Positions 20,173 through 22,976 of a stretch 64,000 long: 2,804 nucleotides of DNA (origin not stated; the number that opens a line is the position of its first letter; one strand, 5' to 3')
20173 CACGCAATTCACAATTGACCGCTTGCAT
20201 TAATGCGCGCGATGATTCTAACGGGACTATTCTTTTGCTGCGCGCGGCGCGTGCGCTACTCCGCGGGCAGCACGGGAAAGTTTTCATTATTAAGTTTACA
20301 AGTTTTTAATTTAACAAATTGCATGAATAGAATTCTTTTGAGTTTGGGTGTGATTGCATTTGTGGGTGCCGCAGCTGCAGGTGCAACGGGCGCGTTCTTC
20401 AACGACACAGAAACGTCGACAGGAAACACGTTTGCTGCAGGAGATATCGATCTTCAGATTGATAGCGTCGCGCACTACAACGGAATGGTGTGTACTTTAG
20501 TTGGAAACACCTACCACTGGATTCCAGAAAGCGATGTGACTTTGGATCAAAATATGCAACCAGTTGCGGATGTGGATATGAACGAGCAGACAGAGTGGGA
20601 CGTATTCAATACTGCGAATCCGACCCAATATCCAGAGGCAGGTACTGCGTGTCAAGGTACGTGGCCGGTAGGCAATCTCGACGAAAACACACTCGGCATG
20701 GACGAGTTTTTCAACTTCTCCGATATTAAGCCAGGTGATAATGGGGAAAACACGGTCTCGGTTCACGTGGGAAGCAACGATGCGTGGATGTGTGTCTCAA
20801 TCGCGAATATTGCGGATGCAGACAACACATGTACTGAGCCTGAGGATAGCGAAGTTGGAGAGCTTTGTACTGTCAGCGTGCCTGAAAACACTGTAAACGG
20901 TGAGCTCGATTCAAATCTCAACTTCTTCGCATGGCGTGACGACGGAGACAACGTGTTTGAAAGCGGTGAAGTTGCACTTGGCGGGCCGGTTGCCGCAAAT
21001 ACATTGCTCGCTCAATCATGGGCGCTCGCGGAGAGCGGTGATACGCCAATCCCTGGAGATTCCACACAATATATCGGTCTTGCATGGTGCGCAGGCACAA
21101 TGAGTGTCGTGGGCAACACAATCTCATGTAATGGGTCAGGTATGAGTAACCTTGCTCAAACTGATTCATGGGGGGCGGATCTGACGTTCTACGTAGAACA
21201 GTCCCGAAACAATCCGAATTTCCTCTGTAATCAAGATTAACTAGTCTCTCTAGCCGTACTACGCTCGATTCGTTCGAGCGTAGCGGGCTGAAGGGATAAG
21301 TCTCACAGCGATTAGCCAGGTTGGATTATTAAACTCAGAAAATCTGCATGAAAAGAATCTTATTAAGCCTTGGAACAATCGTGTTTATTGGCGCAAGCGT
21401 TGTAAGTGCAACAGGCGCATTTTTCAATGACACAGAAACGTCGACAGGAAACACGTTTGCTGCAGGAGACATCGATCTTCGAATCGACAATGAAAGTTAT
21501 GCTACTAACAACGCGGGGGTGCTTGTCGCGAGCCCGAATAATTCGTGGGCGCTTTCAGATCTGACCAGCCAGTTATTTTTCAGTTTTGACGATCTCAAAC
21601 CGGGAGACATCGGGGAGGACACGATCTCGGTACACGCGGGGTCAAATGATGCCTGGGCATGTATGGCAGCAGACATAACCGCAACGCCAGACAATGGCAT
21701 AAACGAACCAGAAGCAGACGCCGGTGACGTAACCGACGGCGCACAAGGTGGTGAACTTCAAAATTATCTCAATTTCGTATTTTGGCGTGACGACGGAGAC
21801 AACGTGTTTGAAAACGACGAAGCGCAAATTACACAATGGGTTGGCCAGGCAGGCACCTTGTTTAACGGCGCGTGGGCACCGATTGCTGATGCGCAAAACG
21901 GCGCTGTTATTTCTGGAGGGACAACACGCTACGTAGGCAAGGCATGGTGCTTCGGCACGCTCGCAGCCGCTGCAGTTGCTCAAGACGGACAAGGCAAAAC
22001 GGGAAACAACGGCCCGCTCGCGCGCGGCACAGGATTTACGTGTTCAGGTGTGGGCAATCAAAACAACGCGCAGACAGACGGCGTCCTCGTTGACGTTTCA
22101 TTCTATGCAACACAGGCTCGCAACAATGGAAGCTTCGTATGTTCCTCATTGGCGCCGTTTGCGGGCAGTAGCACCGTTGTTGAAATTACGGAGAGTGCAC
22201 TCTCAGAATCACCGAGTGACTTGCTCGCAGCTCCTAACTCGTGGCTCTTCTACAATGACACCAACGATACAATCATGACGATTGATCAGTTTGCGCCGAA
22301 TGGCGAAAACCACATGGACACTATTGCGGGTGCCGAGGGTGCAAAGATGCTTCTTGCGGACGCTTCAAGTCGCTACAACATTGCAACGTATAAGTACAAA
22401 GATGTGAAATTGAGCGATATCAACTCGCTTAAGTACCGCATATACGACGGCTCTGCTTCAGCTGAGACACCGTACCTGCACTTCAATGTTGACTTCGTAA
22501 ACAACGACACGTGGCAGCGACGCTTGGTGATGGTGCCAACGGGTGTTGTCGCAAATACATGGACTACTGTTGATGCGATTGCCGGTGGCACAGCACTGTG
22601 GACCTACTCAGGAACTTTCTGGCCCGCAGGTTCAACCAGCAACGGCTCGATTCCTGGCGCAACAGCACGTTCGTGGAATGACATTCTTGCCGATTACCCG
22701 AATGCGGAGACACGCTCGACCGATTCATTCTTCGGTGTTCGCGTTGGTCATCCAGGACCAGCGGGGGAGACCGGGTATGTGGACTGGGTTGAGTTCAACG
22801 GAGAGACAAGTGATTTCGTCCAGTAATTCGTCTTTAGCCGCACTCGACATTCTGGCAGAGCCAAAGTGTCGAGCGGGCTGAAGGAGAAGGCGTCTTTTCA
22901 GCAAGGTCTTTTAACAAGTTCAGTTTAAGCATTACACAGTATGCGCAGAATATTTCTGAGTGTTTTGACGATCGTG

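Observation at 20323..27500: TasA/SipW-like extracellular fibre locus: four paralogous SipW-cognate-signal proteins plus a dedicated SipW-type peptidase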

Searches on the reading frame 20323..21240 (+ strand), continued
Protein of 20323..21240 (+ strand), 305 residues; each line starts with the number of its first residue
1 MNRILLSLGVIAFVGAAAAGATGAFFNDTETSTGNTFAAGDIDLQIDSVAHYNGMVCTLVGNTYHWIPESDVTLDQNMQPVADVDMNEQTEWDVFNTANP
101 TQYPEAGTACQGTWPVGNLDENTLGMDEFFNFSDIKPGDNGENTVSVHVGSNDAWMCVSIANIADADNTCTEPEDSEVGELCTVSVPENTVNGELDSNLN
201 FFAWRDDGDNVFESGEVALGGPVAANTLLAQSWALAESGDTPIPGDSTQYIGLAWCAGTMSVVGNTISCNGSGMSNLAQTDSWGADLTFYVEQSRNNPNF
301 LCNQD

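Call 69: search_protein_representatives(alignment_id=A6)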
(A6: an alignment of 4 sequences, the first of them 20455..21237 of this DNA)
Query: 4 sequences, 212 profile positions. Proteins with E-value up to 0.001 (for the whole library): 1706; up to 1e-10: 1196; up to 1e-30: 577. The best 150 are listed.
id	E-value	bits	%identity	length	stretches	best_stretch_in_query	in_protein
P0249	2.5e-73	262.6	-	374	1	1-210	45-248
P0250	1.8e-71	256.5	-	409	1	1-211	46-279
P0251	1.1e-69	250.7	-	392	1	1-211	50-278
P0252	1.8e-69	250.0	-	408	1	1-211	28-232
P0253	3.6e-69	249.0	-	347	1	2-210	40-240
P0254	5.4e-69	248.4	-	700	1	1-209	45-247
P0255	2.2e-68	246.4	-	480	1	1-210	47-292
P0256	2.6e-68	246.2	-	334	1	1-209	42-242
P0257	5.7e-68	245.1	-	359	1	1-209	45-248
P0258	1.2e-67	244.1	-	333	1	1-210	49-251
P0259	1.2e-67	244.1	-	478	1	1-211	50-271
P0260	2.8e-66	239.5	-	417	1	1-210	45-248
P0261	2.9e-65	236.2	-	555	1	1-211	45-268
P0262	3.7e-65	235.9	-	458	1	1-208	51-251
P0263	5.9e-65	235.2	-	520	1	1-211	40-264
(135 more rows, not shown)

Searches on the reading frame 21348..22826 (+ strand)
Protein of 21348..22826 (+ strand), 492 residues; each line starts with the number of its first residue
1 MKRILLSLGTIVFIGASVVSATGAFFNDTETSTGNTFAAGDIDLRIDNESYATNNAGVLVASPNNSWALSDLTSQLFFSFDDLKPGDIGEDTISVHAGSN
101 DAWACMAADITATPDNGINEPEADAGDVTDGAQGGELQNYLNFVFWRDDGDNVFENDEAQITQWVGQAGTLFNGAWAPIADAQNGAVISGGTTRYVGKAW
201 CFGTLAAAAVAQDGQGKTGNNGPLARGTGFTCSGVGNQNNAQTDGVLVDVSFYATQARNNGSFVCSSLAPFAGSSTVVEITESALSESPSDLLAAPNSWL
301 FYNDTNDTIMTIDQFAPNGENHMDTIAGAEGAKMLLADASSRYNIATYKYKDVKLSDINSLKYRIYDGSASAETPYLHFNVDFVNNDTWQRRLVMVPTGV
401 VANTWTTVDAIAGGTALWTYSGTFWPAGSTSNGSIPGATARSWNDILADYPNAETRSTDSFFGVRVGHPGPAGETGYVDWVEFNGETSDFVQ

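Call 3: search_protein_families(library=pfam, proteins=[window:21348-22826:+], max_evalue=0.1)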
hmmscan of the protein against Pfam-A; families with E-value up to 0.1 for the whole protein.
window:21348-22826:+ (492 aa): 2 families
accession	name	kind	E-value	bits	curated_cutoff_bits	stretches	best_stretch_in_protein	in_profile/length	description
PF12389.13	Peptidase_M73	-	0.00071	19.9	22.5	1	15-49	16-50/196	Camelysin metallo-endopeptidase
PF09149.16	DUF1935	-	0.0061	17.1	27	1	297-314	34-51/108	Domain of unknown function (DUF1935)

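Call 4: search_protein_families(library=ncbifam, proteins=[window:21348-22826:+], max_evalue=0.1)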
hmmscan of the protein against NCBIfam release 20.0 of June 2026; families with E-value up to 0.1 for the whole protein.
window:21348-22826:+ (492 aa): 2 families
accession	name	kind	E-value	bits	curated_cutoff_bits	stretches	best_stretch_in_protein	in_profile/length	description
TIGR04088.1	cognate_SipW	domain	0.00067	19.8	19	1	10-42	3-34/34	SipW-dependent-type signal peptide-containing protein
NF046066.1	BioflmMtrxTasA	equivalog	0.028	13.8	450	0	16-54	19-56/264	biofilm matrix protein TasA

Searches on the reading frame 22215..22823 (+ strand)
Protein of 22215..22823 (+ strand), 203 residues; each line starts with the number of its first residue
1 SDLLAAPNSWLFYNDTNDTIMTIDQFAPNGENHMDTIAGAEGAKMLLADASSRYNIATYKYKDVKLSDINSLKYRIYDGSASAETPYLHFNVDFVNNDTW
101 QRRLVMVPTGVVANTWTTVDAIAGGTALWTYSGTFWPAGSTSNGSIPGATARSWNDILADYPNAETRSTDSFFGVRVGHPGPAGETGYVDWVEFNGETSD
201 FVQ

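Call 23: search_protein_families(library=ncbifam, proteins=[window:22215-22823:+], max_evalue=10)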
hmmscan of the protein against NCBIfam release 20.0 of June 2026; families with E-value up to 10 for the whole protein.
window:22215-22823:+ (203 aa): 0 families

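Call 24: search_protein_families(library=pfam, proteins=[window:22215-22823:+], max_evalue=10)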
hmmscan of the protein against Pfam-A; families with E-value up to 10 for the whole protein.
window:22215-22823:+ (203 aa): 2 families
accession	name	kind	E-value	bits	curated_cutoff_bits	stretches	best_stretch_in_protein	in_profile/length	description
PF09149.16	DUF1935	-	0.0065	17.1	27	1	8-25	34-51/108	Domain of unknown function (DUF1935)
PF17311.7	DUF5358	-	0.13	12.7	25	1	34-73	59-97/160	Family of unknown function (DUF5358)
